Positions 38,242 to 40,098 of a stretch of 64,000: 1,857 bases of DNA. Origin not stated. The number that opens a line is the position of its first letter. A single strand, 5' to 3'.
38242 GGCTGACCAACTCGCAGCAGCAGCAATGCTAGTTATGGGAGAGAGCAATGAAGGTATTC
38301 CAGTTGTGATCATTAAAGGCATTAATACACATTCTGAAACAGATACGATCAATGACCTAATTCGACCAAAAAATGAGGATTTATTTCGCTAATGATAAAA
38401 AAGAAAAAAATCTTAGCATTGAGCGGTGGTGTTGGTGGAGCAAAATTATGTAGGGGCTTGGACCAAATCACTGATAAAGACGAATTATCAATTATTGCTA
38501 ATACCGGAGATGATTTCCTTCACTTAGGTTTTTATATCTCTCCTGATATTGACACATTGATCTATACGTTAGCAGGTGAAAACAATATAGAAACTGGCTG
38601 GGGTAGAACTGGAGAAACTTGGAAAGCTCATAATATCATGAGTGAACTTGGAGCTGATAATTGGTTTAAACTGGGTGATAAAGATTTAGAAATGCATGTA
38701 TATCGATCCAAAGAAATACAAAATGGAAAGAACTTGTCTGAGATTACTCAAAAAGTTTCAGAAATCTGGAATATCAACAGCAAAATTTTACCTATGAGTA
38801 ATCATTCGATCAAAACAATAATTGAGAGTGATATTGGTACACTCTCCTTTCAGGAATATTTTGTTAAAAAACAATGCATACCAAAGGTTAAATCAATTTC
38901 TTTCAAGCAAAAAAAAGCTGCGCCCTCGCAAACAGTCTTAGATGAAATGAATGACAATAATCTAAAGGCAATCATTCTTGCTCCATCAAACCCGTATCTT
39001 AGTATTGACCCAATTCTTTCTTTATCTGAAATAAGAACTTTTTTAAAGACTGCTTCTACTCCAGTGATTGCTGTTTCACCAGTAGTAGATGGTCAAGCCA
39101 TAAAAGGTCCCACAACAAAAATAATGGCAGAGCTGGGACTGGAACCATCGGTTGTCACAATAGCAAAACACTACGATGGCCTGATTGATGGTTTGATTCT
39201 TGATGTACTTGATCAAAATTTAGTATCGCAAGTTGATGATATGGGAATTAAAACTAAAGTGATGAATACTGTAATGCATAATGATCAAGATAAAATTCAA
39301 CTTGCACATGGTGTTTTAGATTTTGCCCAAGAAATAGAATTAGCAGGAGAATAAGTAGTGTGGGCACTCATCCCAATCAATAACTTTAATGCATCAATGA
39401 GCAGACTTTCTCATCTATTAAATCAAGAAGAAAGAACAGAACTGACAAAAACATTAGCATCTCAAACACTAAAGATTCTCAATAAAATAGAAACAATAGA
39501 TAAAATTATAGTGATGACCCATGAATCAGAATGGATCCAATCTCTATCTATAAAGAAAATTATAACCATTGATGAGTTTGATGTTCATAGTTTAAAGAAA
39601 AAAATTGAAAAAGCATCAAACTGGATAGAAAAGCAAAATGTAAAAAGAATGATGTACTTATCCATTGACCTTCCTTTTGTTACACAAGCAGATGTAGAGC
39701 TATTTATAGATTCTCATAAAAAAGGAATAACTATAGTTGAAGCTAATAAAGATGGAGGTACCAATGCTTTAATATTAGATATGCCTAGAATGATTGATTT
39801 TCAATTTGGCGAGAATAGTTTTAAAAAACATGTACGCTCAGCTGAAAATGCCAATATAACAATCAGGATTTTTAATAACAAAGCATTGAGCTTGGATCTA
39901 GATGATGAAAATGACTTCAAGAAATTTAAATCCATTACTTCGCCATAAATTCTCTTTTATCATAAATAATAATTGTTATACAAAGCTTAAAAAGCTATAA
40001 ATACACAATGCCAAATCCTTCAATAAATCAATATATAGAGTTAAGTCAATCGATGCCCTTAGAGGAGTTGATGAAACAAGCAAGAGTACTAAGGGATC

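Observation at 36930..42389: Complete coenzyme F420 operon (npdG-cofE-cofD-cofC-fbiC) with a minimal CofE and no dehydro-F420 reductase nearby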

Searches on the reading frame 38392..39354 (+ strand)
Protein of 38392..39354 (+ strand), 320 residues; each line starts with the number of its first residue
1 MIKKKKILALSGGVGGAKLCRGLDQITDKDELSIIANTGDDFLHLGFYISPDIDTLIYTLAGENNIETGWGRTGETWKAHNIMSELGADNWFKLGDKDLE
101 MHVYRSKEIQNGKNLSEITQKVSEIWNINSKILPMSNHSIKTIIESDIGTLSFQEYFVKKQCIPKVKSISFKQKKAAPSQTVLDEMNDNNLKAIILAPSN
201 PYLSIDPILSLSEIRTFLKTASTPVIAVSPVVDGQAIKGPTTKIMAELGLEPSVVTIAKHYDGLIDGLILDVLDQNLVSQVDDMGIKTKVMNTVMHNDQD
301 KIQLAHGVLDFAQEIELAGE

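Call 3: search_protein_families(library=ncbifam, proteins=[window:38392-39354:+], max_evalue=0.001)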
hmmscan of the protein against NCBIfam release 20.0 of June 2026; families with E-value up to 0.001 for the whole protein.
window:38392-39354:+ (320 aa): 2 families
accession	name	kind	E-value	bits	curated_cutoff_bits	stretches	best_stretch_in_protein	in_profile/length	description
TIGR01819.1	F420_cofD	equivalog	9.1e-84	281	257.45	1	8-309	2-300/301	2-phospho-L-lactate transferase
TIGR01826.1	CofD_related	subfamily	3.8e-08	33.1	196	1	116-269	101-245/310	uridine diphosphate-N-acetylglucosamine-binding protein YvcK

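Call 4: search_protein_families(library=pfam, proteins=[window:38392-39354:+], max_evalue=0.001)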
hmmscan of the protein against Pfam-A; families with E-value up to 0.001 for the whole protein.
window:38392-39354:+ (320 aa): 1 family
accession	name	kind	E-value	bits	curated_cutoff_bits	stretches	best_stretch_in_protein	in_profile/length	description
PF01933.23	CofD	-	1.2e-43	149.8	30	1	7-277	1-258/290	2-phospho-L-lactate transferase CofD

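Call 26: find_related_loci(query=window:38392-39354:+, collection=genome_contigs, flank=10000)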
Query window:38392-39354:+ (320 aa) in genome_contigs; peptide patterns used: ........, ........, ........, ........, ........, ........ (x = any residue, [..] = any of these).
134 stretches matched a pattern; 62 encode a relative of the query (tblastn E <= 1e-3); 62 distinct loci.
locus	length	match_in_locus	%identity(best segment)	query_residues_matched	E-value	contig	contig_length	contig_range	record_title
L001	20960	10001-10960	89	1-320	0e+0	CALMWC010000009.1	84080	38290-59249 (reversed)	MAG: uncultured Gammaproteobacteria bacterium isolate FRAM_RAS_EGC1617_bin4 genome assembly, contig: FRAM_EGC1617_bin4-9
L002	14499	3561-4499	90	1-313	0e+0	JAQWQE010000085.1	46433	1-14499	MAG: Gammaproteobacteria bacterium isolate cluster2_bin.245 k141_930814, whole genome shotgun sequence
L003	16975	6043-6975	58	5-315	8e-126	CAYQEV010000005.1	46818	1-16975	MAG TPA_asm: uncultured Woeseia sp. isolate binchicken_co46_507 genome assembly, contig: NODE_1291_length_46818_cov_53.5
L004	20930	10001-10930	56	6-315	8e-121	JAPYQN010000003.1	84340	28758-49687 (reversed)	MAG: Gammaproteobacteria bacterium isolate PW2.metabat2.74 PW2_372_length_84340_cov_71.199015, whole genome shotgun sequ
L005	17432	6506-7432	51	2-312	8e-102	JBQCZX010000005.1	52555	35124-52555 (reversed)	MAG: Marinobacter sp. isolate AOP36_B1_surf _bin _11 AOP36_B1_surf.bin.11_5, whole genome shotgun sequence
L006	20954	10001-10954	50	6-319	1e-101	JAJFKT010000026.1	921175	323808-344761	MAG: Woeseiaceae bacterium isolate OFTM48 OFTM48_25, whole genome shotgun sequence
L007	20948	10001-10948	46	2-320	5e-101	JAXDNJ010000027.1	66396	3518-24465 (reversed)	MAG: Methylobacteriaceae bacterium isolate BP_662 scaffold_1477877, whole genome shotgun sequence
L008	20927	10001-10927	49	6-316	9e-100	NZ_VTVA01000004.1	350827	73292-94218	Pseudomonas saliphila strain 16W4-4-3 Scaffold4, whole genome shotgun sequence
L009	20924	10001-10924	47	6-315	3e-99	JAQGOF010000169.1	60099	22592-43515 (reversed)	MAG: Gammaproteobacteria bacterium isolate RYN_606 scaffold_1703217, whole genome shotgun sequence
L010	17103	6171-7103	50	5-318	2e-99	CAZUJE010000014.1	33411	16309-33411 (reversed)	MAG TPA_asm: uncultured Hyphomicrobiales bacterium isolate SRP302447_co1_203 genome assembly, contig: NODE_3591_length_3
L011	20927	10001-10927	45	2-312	6e-98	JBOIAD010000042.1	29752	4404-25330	MAG: Steroidobacteraceae bacterium isolate TC-S_metawrap_bin.199 k127_3081683, whole genome shotgun sequence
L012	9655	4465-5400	47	3-316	6e-98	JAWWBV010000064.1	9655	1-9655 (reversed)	MAG: Halomonas sp. isolate HN16.bin.20 k141_741442_length_9655_cov_24.5537, whole genome shotgun sequence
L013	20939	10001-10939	47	2-316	1e-97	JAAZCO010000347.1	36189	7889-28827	MAG: Gammaproteobacteria bacterium isolate AS07pgkLD_188 104455_AS07, whole genome shotgun sequence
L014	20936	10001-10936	46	3-316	1e-97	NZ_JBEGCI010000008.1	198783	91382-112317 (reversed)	Halomonas pelophila strain CS7 contig8, whole genome shotgun sequence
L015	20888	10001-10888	46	4-301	2e-96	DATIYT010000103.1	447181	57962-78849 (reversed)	MAG TPA_asm: Stellaceae bacterium isolate SMAG_U15282 k141_566927, whole genome shotgun sequence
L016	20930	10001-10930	47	3-315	3e-96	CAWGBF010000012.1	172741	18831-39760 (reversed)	MAG: uncultured Alphaproteobacteria bacterium isolate MFD06714.bin.1.113 genome assembly, contig: contig_47095, whole ge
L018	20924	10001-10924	47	5-315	1e-95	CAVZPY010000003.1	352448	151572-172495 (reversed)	MAG: uncultured Alphaproteobacteria bacterium isolate MFD09603.bin.2.93 genome assembly, contig: contig_17368, whole gen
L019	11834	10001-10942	45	3-315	2e-95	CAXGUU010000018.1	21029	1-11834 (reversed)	MAG TPA_asm: uncultured bacterium isolate ERR594338_binner13_Refined_124 genome assembly, contig: ERZ11848501.3616, whol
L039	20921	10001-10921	44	7-316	1e-91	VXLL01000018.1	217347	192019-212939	MAG: Gammaproteobacteria bacterium isolate SB0661_bin_12 NODE_60_length_217347_cov_23.187103, whole genome shotgun seque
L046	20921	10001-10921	46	6-315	8e-95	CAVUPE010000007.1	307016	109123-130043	MAG: uncultured Alphaproteobacteria bacterium isolate MFD05841.bin.2.44 genome assembly, contig: contig_1297, whole geno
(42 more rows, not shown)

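Call 38: search_protein_families(library=pfam, proteins=[L018:15943-16899:+, L016:15202-15972:+, L015:15837-16832:-, L046:4590-5513:+, L013:14252-15151:+, L013:15151-17058:+, L013:17116-17889:+, L013:17985-18650:+, L039:7498-8391:+, L019:7995-8918:-], max_evalue=0.00001)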
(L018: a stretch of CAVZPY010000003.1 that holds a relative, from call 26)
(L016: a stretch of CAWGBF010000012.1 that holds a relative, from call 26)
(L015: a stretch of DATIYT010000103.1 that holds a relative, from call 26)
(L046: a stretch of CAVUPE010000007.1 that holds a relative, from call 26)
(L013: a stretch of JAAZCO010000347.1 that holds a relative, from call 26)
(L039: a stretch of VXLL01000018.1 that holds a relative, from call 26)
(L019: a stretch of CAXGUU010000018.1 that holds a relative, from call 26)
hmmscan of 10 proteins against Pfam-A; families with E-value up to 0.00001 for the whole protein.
L018:15943-16899:+ (318 aa): 1 family
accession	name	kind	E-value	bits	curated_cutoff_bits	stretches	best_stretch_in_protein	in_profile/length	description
PF00296.26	Bac_luciferase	-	1.3e-57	196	27.9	1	22-252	20-245/314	Luciferase-like monooxygenase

L016:15202-15972:+ (256 aa): 1 family
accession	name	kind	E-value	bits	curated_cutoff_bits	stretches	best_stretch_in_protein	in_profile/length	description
PF01144.29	CoA_trans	-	6.7e-28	98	23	1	11-219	2-216/217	Coenzyme A transferase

L015:15837-16832:- (331 aa): 1 family
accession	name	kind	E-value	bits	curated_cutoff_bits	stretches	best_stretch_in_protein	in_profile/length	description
PF01144.29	CoA_trans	-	2.1e-30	106.2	23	1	37-256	1-216/217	Coenzyme A transferase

L046:4590-5513:+ (307 aa): 2 families
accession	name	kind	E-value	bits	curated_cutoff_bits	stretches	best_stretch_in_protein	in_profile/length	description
PF00378.25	ECH_1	-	3.2e-45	154.9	27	1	55-306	4-250/251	Enoyl-CoA hydratase/isomerase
PF16113.10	ECH_2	-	2.7e-24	86.7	27.2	1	58-262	2-200/335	Enoyl-CoA hydratase/isomerase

L013:14252-15151:+ (299 aa): 1 family
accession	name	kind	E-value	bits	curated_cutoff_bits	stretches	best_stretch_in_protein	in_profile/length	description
PF01507.26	PAPS_reduct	-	7.7e-58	195.8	22.5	1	26-253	1-174/175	Phosphoadenosine phosphosulfate reductase domain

L013:15151-17058:+ (635 aa): 5 families
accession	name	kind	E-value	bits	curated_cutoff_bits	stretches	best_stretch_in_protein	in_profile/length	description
PF01583.26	APS_kinase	-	1.3e-68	230.3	21.1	1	461-610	2-152/152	Adenylylsulphate kinase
PF00009.33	GTP_EFTU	-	3.5e-45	154.4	26.5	1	23-223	2-177/188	Elongation factor Tu GTP binding domain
PF22594.2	GTP-eEF1A_C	-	9.2e-32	109.9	27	1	333-432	1-101/101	GTP-eEF1A C-terminal domain-like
PF03144.31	GTP_EFTU_D2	-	4.4e-09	37.1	30.3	1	261-321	5-72/73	Elongation factor Tu domain 2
PF01926.29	MMR_HSR1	-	1.2e-07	32.3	21.9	0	85-166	27-113/113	50S ribosome-binding GTPase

L013:17116-17889:+ (257 aa): 1 family
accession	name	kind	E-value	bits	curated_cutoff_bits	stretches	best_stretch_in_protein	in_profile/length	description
PF00459.30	Inositol_P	-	1.2e-54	186.1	27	1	6-246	2-251/271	Inositol monophosphatase family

L013:17985-18650:+ (221 aa): 2 families
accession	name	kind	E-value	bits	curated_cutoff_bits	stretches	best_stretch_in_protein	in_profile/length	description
PF00440.29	TetR_N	-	7.7e-09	35.6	24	1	26-70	1-45/47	Bacterial regulatory proteins, tetR family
PF17918.6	TetR_C_15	-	8.9e-08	33.2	26.8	1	99-211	2-108/108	Tetracyclin repressor-like, C-terminal domain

L039:7498-8391:+ (297 aa): 3 families
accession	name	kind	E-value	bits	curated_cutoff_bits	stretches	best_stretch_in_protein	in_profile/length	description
PF00561.26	Abhydrolase_1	-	4.8e-30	105.4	25.8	1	23-274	2-240/245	alpha/beta hydrolase fold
PF12697.13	Abhydrolase_6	-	5.6e-16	60.3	26.3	1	24-274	1-205/217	Alpha/beta hydrolase family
PF12146.15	Hydrolase_4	-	5.7e-14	52.4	27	1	23-138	6-105/239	Serine aminopeptidase, S33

L019:7995-8918:- (307 aa): 3 families
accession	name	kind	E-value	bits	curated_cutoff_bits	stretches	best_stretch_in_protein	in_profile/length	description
PF00106.31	adh_short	-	5.9e-45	153.6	26.6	1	12-199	1-179/195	short chain dehydrogenase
PF13561.12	adh_short_C2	-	4.7e-44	151.2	27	1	18-253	1-231/236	Enoyl-(Acyl carrier protein) reductase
PF08659.16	KR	-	6.6e-25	88.5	22.6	1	14-180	3-160/180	KR domain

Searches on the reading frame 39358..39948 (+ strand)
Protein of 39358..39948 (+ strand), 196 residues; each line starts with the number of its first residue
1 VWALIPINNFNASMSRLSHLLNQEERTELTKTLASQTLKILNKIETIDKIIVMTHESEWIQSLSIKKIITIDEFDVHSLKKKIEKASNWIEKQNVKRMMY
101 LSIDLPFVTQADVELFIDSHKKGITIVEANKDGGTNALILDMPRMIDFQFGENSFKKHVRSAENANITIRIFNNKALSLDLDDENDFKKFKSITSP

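Call 3: search_protein_families(library=ncbifam, proteins=[window:39358-39948:+], max_evalue=0.001)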
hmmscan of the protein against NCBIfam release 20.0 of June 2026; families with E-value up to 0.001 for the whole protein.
window:39358-39948:+ (196 aa): 4 families
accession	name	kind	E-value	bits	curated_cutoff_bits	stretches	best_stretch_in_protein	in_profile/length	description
TIGR03552.1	F420_cofC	equivalog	1e-37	129.7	105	1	3-189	2-186/196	2-phospho-L-lactate guanylyltransferase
TIGR04282.1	glyco_like_cofC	hypoth_equivalog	1.7e-07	31.2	134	1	15-140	15-141/189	TIGR04282 family arsenosugar biosynthesis glycosyltransferase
TIGR00522.1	dph5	equivalog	0.00029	20.3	114.3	1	37-127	16-107/258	diphthine synthase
TIGR03310.1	matur_MocA_YgfJ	equivalog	0.00085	19.3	186.45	0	31-189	25-187/188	molybdenum cofactor cytidylyltransferase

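Call 4: search_protein_families(library=pfam, proteins=[window:39358-39948:+], max_evalue=0.001)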
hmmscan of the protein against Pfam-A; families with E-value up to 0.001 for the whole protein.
window:39358-39948:+ (196 aa): 1 family
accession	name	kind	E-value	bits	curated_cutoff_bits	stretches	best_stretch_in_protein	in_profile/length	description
PF01983.22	CofC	-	1.6e-26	93.3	22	1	1-188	1-180/217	Guanylyl transferase CofC like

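Call 20: search_solved_structures(query=window:39358-39948:+, max_evalue=1, show_alignments=4)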
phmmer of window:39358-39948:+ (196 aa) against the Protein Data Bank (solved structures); distinct sequences matched with E-value up to 1: 3.
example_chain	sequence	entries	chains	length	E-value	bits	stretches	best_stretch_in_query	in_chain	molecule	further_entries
7p97_AAA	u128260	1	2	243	3.1e-09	40.1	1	1-192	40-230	3-phospho-D-glycerate guanylyltransferase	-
2i5e_A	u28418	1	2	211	1.9e-08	37.5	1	2-187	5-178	Hypothetical protein MM_2497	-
4v8p_AO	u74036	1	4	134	0.43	13.6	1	21-78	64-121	RPL28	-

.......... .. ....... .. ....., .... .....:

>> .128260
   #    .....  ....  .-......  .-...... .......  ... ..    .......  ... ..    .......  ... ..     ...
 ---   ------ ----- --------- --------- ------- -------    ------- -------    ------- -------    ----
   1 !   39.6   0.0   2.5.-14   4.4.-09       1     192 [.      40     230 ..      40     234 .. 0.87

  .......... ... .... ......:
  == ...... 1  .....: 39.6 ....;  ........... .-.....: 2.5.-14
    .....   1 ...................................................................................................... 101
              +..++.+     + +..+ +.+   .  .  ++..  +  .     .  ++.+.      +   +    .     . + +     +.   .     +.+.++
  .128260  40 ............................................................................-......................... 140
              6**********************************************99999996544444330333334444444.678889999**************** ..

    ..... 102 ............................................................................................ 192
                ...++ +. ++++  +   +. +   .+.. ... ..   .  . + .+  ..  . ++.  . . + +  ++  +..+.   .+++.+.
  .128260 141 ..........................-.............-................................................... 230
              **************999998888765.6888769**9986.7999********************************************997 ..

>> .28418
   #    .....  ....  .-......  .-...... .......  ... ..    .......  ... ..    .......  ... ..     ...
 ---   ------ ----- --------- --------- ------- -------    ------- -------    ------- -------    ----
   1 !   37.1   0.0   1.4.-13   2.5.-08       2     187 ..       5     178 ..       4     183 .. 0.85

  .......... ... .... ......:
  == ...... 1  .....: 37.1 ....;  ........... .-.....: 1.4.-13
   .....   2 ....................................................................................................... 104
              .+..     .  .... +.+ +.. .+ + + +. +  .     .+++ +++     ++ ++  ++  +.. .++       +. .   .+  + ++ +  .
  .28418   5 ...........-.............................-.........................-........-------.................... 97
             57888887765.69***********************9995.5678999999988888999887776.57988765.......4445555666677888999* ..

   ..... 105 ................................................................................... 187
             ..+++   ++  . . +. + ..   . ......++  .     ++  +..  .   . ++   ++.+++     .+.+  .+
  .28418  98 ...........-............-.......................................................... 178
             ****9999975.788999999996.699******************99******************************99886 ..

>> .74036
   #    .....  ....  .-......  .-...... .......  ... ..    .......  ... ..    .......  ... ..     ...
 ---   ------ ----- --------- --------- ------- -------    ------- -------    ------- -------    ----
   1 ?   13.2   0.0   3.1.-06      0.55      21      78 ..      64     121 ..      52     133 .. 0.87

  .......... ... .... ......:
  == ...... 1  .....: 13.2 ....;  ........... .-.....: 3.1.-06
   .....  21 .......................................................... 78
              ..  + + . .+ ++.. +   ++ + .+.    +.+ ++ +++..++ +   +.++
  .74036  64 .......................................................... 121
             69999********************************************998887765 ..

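Call 39: find_encoding_contigs(protein=window:39358-39948:+, flank=3000, max_places=6)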
Protein window:39358-39948:+ (196 aa): 24 contigs read that carry it; 6 places shown.
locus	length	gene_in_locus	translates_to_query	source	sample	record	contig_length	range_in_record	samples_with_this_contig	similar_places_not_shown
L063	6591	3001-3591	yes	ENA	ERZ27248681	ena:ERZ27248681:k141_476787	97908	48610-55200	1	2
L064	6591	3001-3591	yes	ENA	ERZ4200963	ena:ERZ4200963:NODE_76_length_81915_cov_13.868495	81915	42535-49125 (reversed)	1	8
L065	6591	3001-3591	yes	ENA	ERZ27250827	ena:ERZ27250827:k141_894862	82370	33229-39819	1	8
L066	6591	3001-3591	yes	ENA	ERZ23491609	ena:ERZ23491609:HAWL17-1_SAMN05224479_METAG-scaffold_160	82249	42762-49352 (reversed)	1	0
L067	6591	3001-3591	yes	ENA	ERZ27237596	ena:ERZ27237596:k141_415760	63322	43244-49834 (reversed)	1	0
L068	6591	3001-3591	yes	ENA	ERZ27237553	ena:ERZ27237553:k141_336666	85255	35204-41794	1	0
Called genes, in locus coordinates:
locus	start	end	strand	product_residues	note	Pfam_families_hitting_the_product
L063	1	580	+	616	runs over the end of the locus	PF00920:ILVD_EDD_N, PF24877:ILV_EDD_C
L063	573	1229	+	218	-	PF00106:adh_short (weak), PF03807:F420_oxidored, PF01370:Epimerase (weak)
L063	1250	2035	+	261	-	PF01996:F420_ligase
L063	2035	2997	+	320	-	PF01933:CofD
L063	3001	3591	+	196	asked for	PF01983:CofC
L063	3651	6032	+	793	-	PF04055:Radical_SAM, PF19288:CofH_C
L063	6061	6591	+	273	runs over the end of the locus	PF19795:DUF6279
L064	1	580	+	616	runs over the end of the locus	PF00920:ILVD_EDD_N, PF24877:ILV_EDD_C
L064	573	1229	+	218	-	PF00106:adh_short (weak), PF03807:F420_oxidored, PF01370:Epimerase (weak)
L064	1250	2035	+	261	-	PF01996:F420_ligase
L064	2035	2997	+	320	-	PF01933:CofD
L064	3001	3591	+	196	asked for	PF01983:CofC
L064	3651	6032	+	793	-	PF04055:Radical_SAM, PF19288:CofH_C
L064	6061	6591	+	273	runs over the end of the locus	PF19795:DUF6279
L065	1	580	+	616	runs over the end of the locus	PF00920:ILVD_EDD_N, PF24877:ILV_EDD_C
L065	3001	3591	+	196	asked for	PF01983:CofC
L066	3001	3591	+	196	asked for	PF01983:CofC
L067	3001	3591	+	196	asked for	PF01983:CofC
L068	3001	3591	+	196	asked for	PF01983:CofC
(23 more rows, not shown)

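Call 40: find_homologous_proteins(query=window:39358-39948:+, max_evalue=0.001)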
Query window:39358-39948:+ (196 aa): 87 proteins with E <= 0.001 among 233 candidates.
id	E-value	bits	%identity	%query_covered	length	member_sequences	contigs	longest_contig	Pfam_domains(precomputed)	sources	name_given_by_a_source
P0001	1.8e-118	411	99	100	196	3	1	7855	PF01983.22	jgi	jgi:2-phospho-L-lactate guanylyltransferase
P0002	3.3e-110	384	100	93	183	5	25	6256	PF01983.22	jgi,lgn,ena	-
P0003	1.3e-96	339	84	97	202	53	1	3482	PF01983.22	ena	-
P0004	4.6e-95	334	82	97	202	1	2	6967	PF01983.22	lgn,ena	-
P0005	4.6e-95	334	82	97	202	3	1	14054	PF01983.22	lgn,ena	-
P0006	6.9e-95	334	82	97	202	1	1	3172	PF01983.22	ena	-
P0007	7.5e-95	334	82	97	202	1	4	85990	PF01983.22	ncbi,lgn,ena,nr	ncbi:MAG: 2-phospho-L-lactate guanylyltransferase [Gammaproteobacteria bacterium]|nr:2-phospho-L-lac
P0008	2.2e-94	332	82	97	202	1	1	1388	PF01983.22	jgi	-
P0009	2.5e-94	332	81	97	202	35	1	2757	PF01983.22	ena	-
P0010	3.5e-94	332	82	97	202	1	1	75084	PF01983.22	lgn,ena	-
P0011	5.2e-94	331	82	97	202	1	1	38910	PF01983.22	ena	-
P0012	6.8e-94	331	82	97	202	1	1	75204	PF01983.22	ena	-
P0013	9.4e-94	330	81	97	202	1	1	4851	PF01983.22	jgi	-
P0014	9.8e-94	330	81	97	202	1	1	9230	PF01983.22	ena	-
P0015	3.8e-93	328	81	97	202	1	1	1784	PF01983.22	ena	-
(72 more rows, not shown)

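Call 60: search_protein_representatives(protein=window:39358-39948:+)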
Query: 196 residues. Proteins with E-value up to 0.001 (for the whole library): 3988; up to 1e-10: 1100; up to 1e-30: 2. The best 150 are listed.
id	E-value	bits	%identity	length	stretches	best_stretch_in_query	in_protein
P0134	4.7e-52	192.6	49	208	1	1-192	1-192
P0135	2.4e-49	183.8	45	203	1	1-191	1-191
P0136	1.1e-25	106.8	32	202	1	2-190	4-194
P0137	4.0e-24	101.6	31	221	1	1-189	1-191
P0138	7.0e-24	100.9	31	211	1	1-187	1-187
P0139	2.1e-23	99.3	35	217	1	1-187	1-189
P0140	2.1e-23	99.3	32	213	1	3-188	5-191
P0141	2.3e-23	99.2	29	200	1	2-192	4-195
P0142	4.0e-23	98.4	32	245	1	1-192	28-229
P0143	5.9e-23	97.9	30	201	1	1-192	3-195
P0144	8.3e-23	97.4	31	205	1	1-190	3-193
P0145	1.2e-22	96.9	33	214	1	1-187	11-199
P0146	1.2e-22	96.9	54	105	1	98-188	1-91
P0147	1.5e-22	96.6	32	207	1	1-189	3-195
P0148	1.8e-22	96.3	32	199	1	2-192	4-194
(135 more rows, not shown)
